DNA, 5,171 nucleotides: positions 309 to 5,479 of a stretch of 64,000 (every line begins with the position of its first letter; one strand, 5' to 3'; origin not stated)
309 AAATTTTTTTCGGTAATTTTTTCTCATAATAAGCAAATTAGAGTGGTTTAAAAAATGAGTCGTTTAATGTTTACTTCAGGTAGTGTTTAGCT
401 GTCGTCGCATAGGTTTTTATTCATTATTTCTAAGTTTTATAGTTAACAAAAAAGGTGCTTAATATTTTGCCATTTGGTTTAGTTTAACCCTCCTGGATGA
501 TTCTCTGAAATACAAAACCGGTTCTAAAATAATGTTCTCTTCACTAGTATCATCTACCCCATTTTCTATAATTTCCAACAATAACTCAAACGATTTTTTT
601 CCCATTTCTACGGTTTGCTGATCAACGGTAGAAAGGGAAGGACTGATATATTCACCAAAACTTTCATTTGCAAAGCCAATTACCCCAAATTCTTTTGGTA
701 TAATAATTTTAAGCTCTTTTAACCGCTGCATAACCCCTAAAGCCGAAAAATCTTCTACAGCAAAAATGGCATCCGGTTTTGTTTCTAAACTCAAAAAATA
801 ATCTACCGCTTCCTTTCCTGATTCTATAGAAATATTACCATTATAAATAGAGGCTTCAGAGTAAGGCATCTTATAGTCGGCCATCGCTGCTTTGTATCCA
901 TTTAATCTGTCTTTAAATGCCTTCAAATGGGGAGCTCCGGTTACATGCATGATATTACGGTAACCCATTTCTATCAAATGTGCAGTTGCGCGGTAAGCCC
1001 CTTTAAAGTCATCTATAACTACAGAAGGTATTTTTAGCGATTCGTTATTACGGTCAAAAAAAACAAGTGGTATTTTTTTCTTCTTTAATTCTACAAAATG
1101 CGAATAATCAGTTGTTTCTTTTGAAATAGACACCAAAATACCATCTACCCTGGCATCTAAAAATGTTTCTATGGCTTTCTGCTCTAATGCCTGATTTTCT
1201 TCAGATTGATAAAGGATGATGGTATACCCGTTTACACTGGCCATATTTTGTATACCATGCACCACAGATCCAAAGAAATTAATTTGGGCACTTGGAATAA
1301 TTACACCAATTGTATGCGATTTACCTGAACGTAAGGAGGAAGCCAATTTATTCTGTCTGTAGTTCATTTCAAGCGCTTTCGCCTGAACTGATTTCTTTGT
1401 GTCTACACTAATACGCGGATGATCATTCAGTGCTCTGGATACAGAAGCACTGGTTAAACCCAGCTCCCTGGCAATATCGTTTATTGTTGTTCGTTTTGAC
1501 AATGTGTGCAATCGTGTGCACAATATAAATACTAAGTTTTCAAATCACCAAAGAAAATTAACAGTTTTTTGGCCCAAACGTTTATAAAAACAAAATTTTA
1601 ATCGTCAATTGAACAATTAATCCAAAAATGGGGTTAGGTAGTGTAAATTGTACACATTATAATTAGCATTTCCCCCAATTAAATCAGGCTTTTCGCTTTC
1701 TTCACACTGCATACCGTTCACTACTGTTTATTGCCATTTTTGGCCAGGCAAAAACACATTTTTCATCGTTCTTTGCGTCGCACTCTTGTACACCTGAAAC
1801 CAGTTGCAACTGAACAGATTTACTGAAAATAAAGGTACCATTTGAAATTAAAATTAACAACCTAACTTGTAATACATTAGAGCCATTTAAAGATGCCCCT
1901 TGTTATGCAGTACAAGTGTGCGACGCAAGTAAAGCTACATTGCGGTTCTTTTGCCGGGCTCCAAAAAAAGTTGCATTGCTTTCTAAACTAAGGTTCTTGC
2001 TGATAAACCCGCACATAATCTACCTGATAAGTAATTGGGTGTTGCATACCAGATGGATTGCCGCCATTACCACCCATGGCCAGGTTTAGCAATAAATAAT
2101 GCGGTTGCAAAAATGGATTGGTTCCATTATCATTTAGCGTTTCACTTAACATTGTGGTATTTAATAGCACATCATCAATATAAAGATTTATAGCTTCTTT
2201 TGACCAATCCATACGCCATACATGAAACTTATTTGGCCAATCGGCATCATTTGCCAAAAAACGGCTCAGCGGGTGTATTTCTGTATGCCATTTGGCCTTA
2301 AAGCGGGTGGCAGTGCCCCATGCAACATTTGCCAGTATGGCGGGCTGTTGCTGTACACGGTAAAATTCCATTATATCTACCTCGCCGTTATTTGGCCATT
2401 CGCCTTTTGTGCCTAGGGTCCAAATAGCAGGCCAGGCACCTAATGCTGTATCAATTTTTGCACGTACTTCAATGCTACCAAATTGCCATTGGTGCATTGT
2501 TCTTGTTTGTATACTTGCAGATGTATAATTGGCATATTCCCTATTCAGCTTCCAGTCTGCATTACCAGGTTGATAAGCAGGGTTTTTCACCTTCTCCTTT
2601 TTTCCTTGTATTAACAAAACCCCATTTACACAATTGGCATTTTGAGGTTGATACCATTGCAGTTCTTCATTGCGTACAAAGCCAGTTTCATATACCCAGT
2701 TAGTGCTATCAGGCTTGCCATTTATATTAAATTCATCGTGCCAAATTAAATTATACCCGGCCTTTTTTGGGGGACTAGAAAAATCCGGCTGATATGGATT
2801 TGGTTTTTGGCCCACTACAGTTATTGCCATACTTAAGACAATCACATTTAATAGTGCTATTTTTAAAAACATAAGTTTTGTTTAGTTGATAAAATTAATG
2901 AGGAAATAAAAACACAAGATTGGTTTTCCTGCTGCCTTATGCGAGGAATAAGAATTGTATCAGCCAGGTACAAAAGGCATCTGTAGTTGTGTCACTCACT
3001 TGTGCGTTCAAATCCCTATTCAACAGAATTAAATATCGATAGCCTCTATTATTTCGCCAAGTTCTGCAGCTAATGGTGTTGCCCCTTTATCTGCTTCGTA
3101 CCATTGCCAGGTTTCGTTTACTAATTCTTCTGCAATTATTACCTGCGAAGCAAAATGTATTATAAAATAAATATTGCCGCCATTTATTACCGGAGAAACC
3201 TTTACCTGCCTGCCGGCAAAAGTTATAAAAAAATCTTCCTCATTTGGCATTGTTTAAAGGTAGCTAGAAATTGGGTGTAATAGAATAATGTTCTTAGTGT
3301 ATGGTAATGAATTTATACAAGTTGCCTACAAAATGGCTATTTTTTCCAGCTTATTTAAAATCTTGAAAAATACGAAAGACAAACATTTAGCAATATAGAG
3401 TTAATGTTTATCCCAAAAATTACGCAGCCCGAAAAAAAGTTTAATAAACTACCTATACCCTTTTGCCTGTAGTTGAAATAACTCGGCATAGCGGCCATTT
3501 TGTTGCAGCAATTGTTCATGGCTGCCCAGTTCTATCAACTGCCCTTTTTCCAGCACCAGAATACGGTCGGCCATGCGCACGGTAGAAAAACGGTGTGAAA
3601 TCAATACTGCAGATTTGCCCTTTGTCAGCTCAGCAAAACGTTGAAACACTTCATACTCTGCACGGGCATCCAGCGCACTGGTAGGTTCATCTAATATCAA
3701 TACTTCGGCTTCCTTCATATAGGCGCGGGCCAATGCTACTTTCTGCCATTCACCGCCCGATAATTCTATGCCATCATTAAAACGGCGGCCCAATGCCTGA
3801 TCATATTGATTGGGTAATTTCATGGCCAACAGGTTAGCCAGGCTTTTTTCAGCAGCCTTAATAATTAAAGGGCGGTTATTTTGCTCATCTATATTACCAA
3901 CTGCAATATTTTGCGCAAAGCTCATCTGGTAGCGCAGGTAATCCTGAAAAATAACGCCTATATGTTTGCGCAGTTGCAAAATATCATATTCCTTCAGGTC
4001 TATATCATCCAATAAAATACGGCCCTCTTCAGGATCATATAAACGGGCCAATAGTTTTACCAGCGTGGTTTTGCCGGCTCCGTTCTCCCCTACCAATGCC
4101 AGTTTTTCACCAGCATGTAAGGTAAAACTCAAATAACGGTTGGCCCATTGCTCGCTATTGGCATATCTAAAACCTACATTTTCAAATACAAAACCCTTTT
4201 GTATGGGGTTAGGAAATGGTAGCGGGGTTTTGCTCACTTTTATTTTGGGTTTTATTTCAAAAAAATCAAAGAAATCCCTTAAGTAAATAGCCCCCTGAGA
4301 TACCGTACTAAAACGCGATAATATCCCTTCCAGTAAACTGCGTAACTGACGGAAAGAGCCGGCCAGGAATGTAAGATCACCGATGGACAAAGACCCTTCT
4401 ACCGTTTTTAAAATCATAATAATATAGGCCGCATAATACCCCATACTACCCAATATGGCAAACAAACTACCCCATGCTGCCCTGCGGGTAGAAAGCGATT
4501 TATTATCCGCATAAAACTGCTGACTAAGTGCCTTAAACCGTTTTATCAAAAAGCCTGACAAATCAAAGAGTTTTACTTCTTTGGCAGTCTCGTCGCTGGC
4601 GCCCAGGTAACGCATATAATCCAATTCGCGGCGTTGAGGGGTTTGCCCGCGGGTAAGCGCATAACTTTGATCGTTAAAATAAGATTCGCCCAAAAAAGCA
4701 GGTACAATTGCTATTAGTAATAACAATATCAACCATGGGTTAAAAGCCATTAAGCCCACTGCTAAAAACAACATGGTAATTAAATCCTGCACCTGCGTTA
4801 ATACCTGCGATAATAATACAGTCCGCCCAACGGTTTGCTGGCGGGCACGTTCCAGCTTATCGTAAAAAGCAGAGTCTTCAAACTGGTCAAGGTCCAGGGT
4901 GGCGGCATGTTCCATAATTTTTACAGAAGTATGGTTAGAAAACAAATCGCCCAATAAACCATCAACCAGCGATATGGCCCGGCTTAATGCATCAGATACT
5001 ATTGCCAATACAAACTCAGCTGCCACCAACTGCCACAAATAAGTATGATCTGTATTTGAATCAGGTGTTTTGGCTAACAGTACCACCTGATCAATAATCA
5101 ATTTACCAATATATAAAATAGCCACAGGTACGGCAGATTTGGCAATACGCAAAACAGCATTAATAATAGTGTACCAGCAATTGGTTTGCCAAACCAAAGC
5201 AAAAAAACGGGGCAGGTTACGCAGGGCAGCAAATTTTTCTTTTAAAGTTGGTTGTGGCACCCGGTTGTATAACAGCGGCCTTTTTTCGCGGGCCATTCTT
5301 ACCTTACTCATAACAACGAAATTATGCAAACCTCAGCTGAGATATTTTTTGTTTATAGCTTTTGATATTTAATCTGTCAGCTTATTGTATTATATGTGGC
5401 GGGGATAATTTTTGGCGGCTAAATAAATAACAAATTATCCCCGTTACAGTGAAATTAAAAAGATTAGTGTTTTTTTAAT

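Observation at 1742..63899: Hyper-abundant ~50-bp intergenic element, 28 copies in 64 kb (box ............, ~18-bp spacer, core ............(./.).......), in half and full palindromic forms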

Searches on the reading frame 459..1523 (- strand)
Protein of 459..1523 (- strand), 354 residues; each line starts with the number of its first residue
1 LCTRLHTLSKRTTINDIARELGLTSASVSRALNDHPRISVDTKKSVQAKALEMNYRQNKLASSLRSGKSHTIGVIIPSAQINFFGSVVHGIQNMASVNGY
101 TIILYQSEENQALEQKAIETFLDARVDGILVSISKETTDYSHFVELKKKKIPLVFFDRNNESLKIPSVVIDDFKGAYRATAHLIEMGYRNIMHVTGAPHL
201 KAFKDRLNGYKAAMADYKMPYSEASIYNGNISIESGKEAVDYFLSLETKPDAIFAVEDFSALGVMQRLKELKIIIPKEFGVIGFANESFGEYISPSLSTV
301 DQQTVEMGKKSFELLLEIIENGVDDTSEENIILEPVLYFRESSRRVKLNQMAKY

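Call 20: search_protein_families(library=pfam, proteins=[window:459-1523:-], max_evalue=0.00001)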
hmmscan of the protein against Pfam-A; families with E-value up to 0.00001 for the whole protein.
window:459-1523:- (354 aa): 4 families
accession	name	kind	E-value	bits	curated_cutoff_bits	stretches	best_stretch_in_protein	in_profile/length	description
PF00532.27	Peripla_BP_1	-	6e-28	98.5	22.2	1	69-326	1-268/281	Periplasmic binding proteins and sugar binding domain of LacI family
PF13377.12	Peripla_BP_3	-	1.9e-27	96.8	26.5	1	181-343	2-167/167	Periplasmic binding protein-like domain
PF13407.12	Peripla_BP_4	-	3.1e-23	83.1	35.1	1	72-320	1-255/258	Periplasmic binding protein domain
PF00356.27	LacI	-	7.6e-09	35.7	27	1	13-58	1-46/46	Bacterial regulatory proteins, lacI family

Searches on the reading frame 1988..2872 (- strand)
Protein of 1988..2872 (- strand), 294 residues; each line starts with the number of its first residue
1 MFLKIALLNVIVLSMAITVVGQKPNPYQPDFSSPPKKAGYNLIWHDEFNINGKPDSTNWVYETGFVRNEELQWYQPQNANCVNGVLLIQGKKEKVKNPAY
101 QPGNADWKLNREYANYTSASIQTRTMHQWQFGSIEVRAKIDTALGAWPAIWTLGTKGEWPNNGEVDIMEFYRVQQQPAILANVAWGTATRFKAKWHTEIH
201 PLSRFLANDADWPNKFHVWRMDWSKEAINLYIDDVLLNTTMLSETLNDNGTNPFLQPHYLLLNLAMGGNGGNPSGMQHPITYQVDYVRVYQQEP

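Call 20: search_protein_families(library=pfam, proteins=[window:1988-2872:-], max_evalue=0.00001)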
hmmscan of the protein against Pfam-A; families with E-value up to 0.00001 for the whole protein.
window:1988-2872:- (294 aa): 2 families
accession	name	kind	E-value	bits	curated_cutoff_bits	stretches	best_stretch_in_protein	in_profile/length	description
PF00722.28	Glyco_hydro_16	-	1.2e-14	54.6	22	1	110-286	23-173/175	Glycosyl hydrolases family 16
PF03935.22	SKN1_KRE6_Sbg1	-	1.1e-08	34.4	30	0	36-155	113-224/501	Beta-glucan synthesis-associated protein SKN1/KRE6/Sbg1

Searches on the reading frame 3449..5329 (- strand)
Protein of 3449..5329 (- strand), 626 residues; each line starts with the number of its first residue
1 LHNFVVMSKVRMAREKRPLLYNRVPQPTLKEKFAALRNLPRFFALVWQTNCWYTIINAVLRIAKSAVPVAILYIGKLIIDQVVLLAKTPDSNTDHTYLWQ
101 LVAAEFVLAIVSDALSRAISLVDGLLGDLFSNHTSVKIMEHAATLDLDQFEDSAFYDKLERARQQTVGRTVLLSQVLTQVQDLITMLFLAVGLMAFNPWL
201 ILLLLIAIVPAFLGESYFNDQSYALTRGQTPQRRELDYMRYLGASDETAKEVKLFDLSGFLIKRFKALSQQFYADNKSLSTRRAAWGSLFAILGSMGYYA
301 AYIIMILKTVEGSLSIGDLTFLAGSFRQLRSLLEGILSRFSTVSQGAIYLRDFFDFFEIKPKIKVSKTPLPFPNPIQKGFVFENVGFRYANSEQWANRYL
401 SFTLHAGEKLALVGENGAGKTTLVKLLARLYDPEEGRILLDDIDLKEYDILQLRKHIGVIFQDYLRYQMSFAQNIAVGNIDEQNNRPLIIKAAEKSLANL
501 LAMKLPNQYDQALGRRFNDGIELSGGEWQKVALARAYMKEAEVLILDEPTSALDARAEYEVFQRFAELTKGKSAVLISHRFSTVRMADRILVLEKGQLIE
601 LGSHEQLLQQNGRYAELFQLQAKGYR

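Call 20: search_protein_families(library=pfam, proteins=[window:3449-5329:-], max_evalue=0.00001)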
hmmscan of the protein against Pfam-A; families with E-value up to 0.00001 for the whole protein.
window:3449-5329:- (626 aa): 2 families
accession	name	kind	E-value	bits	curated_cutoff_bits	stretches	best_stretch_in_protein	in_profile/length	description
PF00005.33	ABC_tran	-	3.1e-35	122.2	25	1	400-551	4-137/137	ABC transporter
PF13304.12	AAA_21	-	7.7e-07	29.9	27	0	411-431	3-23/304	AAA domain, putative AbiEii toxin, Type IV TA system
